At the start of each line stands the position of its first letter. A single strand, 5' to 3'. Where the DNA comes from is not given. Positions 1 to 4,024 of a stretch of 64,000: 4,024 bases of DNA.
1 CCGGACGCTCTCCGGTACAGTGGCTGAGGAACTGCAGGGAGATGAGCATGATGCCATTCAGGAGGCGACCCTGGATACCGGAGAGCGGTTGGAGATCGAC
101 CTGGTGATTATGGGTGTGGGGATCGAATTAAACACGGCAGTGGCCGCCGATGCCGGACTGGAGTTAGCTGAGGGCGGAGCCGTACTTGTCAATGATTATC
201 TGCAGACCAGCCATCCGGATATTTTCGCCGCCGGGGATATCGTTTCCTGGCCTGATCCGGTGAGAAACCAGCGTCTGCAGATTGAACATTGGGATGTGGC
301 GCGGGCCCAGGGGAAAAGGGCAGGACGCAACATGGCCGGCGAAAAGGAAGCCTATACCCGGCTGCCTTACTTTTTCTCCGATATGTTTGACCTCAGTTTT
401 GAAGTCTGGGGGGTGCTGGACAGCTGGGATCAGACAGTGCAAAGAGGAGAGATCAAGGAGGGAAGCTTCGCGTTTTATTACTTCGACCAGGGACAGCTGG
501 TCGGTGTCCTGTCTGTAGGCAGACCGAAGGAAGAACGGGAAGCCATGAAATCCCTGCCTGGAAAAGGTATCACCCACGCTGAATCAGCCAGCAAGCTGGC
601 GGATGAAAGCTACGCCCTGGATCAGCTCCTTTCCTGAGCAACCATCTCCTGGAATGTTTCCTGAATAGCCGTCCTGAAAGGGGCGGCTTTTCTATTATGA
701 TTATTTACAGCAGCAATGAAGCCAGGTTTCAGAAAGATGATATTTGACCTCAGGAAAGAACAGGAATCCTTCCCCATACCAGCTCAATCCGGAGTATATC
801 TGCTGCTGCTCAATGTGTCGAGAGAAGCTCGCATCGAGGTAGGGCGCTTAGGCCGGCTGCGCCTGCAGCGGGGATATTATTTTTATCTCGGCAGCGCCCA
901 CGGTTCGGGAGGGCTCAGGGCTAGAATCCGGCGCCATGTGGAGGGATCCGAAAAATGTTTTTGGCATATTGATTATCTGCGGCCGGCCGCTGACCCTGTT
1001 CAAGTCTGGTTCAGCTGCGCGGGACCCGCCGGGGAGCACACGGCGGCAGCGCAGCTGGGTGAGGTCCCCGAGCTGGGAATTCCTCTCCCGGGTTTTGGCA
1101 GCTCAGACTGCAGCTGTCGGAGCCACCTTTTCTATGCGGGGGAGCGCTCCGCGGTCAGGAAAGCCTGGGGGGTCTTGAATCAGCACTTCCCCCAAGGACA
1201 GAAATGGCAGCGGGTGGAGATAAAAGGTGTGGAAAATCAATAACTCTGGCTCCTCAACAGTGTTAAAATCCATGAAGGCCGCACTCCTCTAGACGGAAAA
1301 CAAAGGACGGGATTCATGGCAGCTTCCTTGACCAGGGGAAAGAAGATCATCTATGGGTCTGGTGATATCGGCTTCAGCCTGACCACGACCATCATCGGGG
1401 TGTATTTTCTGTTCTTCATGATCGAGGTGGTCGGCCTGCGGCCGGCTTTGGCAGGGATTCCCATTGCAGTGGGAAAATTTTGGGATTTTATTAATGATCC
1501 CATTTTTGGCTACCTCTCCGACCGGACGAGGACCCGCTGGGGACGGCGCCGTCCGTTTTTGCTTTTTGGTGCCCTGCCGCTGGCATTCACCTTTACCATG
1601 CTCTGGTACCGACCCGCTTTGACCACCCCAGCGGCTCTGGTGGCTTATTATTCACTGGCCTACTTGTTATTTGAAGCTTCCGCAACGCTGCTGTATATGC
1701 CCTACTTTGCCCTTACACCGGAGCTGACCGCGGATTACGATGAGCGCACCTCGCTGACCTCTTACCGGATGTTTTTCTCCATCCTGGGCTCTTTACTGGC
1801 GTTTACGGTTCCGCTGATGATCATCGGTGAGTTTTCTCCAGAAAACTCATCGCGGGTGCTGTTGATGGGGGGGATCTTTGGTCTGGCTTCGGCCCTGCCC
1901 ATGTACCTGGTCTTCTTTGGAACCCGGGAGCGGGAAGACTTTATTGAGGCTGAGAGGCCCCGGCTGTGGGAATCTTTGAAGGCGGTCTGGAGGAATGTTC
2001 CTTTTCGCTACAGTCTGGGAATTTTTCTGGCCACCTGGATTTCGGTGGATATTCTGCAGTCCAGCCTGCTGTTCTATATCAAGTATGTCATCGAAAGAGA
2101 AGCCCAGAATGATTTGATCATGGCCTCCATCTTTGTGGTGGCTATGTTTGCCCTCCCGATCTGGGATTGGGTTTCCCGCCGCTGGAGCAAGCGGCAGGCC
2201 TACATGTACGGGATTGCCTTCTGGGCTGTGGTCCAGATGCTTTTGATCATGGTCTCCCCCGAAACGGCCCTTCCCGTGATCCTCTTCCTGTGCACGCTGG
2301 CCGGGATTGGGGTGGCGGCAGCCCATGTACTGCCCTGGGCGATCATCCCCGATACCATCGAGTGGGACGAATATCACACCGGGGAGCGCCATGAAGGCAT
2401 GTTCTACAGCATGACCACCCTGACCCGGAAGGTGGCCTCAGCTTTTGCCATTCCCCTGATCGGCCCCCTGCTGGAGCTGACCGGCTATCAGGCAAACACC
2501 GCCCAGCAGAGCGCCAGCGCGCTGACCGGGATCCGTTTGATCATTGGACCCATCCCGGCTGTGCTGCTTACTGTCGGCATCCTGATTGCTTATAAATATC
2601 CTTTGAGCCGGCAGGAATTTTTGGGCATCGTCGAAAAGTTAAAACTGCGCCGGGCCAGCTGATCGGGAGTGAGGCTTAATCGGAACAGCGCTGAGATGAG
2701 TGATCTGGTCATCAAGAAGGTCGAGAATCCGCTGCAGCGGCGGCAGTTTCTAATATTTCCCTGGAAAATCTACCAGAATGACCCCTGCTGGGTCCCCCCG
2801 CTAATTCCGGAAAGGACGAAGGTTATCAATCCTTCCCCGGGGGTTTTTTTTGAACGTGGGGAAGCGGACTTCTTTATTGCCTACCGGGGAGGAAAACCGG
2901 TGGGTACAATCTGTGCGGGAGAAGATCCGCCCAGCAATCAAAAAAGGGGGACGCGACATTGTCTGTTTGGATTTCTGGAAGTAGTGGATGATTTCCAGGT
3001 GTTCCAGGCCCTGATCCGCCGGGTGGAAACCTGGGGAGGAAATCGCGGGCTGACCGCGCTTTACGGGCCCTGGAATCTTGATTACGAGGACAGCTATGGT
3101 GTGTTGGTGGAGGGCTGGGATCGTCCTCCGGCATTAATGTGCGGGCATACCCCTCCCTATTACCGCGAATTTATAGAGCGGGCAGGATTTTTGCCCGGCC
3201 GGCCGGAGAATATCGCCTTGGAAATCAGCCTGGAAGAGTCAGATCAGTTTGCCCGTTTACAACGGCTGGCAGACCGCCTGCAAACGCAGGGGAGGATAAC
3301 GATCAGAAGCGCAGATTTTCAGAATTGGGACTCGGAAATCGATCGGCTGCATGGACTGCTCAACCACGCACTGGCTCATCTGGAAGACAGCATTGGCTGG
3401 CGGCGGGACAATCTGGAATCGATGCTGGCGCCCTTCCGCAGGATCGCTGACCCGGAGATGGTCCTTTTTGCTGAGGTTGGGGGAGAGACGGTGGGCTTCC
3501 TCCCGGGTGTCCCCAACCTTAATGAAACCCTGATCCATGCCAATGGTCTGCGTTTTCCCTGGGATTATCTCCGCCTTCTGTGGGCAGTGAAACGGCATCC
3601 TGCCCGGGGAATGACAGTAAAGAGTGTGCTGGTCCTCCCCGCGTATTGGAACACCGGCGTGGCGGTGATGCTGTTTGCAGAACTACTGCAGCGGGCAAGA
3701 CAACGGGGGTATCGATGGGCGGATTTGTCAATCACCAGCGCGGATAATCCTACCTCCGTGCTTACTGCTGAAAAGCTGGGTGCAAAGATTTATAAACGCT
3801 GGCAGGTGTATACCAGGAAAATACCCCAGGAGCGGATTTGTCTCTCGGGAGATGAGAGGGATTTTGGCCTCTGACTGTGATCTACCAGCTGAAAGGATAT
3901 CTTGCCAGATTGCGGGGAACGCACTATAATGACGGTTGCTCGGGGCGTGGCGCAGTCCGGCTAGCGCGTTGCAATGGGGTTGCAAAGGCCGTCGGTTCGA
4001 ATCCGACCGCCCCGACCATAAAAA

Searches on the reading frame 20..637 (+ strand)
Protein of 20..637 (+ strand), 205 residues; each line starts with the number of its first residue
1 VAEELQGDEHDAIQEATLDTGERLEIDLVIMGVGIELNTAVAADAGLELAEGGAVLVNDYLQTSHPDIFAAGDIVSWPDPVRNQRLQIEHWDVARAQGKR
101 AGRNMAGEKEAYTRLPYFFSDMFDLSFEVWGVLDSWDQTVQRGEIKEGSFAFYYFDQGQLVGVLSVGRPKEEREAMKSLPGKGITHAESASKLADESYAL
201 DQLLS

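Call 29: search_protein_families(library=pfam, proteins=[window:20-637:+], max_evalue=0.0001)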
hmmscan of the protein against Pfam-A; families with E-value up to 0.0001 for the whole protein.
window:20-637:+ (205 aa): 3 families
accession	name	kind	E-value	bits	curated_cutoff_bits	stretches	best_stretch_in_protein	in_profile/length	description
PF07992.20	Pyr_redox_2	-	1.2e-18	68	26.1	1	2-98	206-291/291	Pyridine nucleotide-disulphide oxidoreductase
PF14759.12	Reductase_C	-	1.2e-12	48.5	25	1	117-204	1-85/85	Reductase C-terminal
PF21791.3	MDHAR3-like_C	-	7.7e-08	32.8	27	1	115-180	1-68/88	Monodehydroascorbate reductase 3-like, C-terminal domain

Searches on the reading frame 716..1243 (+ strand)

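Call 29: search_protein_families(library=pfam, proteins=[window:716-1243:+], max_evalue=0.0001)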
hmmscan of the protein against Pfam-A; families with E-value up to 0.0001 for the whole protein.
window:716-1243:+ (175 aa): 1 family
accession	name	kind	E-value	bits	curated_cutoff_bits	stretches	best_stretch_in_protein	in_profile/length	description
PF01986.22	DUF123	-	6.7e-24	84.6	25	1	49-140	2-95/95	Domain of unknown function DUF123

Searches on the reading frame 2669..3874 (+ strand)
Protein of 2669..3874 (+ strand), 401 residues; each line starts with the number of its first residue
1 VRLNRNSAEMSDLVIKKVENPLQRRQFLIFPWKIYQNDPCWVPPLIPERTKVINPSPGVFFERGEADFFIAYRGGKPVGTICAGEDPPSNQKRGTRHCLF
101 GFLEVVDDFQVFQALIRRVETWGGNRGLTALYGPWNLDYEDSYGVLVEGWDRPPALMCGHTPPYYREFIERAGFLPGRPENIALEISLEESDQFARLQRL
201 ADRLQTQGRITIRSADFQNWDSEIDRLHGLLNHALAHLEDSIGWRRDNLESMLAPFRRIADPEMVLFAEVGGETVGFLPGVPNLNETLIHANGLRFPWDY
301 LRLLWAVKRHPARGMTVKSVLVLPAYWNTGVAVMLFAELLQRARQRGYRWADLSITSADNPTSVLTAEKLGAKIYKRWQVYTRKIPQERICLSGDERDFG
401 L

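Call 29: search_protein_families(library=pfam, proteins=[window:2669-3874:+], max_evalue=0.0001)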
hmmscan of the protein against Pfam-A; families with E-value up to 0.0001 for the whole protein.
window:2669-3874:+ (401 aa): 2 families
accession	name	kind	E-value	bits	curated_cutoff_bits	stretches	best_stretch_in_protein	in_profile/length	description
PF00583.31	Acetyltransf_1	-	1.6e-12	48.2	20.7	1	256-371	24-115/116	Acetyltransferase (GNAT) family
PF13480.13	Acetyltransf_6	-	2.7e-05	24.8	22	0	322-355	103-136/143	Acetyltransferase (GNAT) domain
